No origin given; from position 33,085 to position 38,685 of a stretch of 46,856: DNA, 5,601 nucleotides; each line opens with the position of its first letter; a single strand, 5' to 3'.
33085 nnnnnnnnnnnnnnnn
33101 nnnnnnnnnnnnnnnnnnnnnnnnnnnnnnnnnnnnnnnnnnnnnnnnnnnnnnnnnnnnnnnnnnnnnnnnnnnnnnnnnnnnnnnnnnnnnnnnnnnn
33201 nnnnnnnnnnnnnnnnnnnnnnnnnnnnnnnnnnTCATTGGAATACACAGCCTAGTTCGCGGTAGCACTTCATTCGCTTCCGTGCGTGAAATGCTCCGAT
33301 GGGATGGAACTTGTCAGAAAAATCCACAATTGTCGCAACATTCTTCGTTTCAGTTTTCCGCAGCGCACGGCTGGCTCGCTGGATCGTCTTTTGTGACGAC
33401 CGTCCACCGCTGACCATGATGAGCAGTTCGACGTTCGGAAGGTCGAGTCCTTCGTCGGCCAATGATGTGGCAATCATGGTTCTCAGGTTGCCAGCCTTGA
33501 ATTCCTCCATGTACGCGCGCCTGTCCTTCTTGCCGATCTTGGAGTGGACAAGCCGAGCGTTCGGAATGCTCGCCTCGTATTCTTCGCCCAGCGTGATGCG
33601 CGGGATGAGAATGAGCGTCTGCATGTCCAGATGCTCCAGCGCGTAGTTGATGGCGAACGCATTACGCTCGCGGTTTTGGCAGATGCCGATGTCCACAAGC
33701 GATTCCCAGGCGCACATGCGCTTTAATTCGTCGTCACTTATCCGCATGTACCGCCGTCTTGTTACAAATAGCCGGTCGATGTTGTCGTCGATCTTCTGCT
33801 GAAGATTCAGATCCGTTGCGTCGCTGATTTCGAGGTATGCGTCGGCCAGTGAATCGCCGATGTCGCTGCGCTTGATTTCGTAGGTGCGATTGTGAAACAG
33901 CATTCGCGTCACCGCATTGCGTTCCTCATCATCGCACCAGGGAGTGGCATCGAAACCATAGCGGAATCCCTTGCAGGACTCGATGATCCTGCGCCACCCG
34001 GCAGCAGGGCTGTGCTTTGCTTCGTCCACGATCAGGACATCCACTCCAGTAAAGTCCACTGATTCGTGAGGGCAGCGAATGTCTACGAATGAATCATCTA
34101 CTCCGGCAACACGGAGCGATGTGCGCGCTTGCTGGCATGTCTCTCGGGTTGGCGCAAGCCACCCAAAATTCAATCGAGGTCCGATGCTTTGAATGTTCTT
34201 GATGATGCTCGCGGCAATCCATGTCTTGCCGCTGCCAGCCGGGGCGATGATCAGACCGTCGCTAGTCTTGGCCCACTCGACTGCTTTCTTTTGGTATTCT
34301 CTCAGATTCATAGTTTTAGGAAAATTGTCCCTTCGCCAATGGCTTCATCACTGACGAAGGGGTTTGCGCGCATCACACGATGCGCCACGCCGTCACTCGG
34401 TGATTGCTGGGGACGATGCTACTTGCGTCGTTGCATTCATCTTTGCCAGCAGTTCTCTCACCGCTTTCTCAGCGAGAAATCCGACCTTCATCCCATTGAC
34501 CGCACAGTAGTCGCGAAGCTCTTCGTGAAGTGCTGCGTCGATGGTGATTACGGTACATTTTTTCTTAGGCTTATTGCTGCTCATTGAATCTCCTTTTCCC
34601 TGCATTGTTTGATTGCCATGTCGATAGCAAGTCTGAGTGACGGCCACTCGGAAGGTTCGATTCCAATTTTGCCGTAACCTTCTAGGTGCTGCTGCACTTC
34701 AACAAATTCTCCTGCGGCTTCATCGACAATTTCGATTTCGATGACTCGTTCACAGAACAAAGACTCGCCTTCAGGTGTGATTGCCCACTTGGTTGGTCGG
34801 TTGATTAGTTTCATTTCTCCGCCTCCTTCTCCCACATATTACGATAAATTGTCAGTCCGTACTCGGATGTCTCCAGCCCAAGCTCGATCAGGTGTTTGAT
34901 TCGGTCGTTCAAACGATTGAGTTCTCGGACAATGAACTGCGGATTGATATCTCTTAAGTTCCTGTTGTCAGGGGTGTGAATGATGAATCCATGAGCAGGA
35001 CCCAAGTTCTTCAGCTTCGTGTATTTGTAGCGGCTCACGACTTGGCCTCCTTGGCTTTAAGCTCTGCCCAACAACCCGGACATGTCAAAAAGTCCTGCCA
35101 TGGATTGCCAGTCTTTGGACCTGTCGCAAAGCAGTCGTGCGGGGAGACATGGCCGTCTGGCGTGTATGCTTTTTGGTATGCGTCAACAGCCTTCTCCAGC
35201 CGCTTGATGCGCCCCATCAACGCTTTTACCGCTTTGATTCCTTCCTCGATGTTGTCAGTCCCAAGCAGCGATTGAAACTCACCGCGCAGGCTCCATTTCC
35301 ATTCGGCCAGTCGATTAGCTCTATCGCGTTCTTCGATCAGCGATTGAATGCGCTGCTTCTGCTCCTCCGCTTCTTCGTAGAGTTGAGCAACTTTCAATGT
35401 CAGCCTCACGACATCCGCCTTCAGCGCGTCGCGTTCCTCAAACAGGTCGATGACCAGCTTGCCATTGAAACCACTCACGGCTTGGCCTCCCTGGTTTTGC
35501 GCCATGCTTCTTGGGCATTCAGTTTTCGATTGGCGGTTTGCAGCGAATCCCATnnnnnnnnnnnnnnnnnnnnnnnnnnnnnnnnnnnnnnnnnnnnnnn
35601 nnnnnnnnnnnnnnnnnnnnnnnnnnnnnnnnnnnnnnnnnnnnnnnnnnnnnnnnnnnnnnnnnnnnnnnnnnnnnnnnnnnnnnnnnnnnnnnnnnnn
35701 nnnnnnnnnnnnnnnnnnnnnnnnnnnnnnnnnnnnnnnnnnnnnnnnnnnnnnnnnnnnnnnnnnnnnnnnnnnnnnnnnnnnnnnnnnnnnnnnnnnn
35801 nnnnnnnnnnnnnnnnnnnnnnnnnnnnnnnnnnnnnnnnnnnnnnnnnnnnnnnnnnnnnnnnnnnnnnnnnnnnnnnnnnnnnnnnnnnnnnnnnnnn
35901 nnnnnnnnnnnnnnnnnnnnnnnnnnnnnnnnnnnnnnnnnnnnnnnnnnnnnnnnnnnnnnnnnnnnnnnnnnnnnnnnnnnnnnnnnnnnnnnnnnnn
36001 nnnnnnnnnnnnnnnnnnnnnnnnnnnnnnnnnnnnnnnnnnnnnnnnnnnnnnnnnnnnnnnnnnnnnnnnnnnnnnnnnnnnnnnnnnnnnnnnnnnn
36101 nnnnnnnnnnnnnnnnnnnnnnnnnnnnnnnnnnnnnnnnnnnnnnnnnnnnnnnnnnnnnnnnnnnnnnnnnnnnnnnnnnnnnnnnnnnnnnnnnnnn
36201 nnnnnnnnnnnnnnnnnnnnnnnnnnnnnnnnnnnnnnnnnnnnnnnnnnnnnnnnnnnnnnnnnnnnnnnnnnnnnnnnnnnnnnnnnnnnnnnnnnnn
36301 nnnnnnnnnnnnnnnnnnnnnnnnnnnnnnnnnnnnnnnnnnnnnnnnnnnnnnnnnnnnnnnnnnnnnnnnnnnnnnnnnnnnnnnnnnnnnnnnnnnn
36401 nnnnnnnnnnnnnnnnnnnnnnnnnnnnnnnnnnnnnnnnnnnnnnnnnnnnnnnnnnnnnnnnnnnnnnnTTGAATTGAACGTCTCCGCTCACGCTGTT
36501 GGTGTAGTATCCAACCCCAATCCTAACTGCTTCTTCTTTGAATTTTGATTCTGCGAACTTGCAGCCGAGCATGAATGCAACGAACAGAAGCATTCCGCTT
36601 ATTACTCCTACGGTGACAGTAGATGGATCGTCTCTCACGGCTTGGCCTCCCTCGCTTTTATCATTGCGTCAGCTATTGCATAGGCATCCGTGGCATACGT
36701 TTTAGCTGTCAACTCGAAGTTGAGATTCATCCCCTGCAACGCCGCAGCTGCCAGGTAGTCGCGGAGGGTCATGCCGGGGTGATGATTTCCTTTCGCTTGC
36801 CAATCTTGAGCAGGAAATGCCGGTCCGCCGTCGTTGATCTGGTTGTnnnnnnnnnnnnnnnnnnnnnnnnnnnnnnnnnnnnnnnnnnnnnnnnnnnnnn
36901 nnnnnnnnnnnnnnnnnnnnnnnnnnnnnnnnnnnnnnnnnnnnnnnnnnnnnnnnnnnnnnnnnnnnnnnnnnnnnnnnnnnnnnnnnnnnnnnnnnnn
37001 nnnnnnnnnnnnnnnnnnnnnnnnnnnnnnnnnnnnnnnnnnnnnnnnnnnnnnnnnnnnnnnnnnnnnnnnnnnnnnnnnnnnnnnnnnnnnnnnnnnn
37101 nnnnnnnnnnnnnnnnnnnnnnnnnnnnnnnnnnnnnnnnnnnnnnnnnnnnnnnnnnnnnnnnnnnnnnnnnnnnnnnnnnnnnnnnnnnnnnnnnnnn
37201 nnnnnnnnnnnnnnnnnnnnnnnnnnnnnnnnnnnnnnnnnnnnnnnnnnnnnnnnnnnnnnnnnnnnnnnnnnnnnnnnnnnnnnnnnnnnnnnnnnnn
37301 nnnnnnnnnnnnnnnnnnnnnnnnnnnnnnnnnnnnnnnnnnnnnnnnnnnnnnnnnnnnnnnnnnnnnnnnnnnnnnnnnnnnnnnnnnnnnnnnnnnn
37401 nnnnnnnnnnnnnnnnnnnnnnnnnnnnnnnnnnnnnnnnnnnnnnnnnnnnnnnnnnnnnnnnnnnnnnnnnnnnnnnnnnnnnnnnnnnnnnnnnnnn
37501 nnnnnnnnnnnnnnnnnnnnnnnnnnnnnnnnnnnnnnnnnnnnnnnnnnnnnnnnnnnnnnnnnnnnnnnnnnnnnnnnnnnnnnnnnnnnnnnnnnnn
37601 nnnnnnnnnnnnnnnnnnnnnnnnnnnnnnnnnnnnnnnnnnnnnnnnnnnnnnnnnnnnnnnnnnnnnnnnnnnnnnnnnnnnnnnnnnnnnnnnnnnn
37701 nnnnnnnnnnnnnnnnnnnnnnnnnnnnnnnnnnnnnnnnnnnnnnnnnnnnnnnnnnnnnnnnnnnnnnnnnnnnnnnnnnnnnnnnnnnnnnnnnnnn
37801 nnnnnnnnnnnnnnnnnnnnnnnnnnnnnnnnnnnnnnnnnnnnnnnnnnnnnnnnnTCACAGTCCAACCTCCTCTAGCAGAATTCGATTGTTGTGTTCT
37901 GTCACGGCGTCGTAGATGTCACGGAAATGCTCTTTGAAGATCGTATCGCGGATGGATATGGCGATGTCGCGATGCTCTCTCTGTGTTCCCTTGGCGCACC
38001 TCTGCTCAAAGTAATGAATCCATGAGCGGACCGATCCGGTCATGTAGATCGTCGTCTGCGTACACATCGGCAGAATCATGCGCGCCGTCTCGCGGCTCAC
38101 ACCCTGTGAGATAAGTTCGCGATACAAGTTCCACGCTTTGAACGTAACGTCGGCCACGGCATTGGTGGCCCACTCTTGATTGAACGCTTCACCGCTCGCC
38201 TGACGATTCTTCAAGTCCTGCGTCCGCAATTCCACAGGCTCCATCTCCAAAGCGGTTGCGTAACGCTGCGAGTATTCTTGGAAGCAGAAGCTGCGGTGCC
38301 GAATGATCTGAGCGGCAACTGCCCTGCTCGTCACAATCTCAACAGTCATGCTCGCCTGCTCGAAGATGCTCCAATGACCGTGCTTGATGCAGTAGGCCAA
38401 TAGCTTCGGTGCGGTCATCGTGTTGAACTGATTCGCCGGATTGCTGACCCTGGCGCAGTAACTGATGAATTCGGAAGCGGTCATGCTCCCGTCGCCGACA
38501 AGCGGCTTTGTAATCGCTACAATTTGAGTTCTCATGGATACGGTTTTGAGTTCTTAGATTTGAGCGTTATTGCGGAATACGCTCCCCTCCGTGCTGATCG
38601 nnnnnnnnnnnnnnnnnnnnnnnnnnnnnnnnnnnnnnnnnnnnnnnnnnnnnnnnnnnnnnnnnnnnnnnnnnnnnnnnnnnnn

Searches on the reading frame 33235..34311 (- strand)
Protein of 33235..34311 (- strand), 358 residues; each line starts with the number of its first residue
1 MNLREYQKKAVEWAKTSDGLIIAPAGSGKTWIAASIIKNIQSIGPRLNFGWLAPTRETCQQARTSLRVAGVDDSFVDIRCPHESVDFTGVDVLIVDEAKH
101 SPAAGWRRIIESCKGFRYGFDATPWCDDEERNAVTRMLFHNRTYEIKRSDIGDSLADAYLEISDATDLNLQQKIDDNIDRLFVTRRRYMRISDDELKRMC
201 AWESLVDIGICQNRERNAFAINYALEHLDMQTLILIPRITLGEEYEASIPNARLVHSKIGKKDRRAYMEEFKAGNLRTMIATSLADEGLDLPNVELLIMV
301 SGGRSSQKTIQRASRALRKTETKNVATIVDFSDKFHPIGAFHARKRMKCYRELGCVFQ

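Call 33: search_protein_families(library=pfam, proteins=[window:33235-34311:-], max_evalue=0.01)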
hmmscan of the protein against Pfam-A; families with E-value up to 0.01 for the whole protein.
window:33235-34311:- (358 aa): 6 families
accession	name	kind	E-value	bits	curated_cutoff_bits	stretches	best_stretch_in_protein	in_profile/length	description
PF04851.21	ResIII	-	7.9e-15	55.6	22.5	2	1-67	2-74/164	Type III restriction enzyme, res subunit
PF00271.37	Helicase_C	-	4e-14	53.2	23.5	1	250-319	40-109/110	Helicase conserved C-terminal domain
PF13604.12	AAA_30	-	5.2e-06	26.8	27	1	3-113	2-112/191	AAA domain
PF00270.35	DEAD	-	8.7e-06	26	26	1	5-67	2-66/167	DEAD/DEAH box helicase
PF16203.11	ERCC3_RAD25_C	-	2.4e-05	24.2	27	1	251-324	81-156/248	ERCC3/RAD25/XPB C-terminal helicase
PF13245.12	AAA_19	-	6.4e-05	23.6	25.1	1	7-97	1-98/134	AAA domain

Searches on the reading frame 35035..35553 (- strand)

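Call 33: search_protein_families(library=pfam, proteins=[window:35035-35553:-], max_evalue=0.01)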
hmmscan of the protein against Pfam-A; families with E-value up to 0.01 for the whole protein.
window:35035-35553:- (172 aa): 1 family
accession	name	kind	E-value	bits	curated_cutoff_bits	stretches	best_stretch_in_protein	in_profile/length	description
PF09006.16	Surfac_D-trimer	-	0.0048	17.2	22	0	109-135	8-35/46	Lung surfactant protein D coiled-coil trimerisation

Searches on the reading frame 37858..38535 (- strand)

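Call 33: search_protein_families(library=pfam, proteins=[window:37858-38535:-], max_evalue=0.01)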
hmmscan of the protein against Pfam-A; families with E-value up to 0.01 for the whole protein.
window:37858-38535:- (225 aa): 1 family
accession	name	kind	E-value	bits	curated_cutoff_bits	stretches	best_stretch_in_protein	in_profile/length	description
PF02511.20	Thy1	-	1.3e-42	146.2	24.8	1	20-200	9-186/191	Thymidylate synthase complementing protein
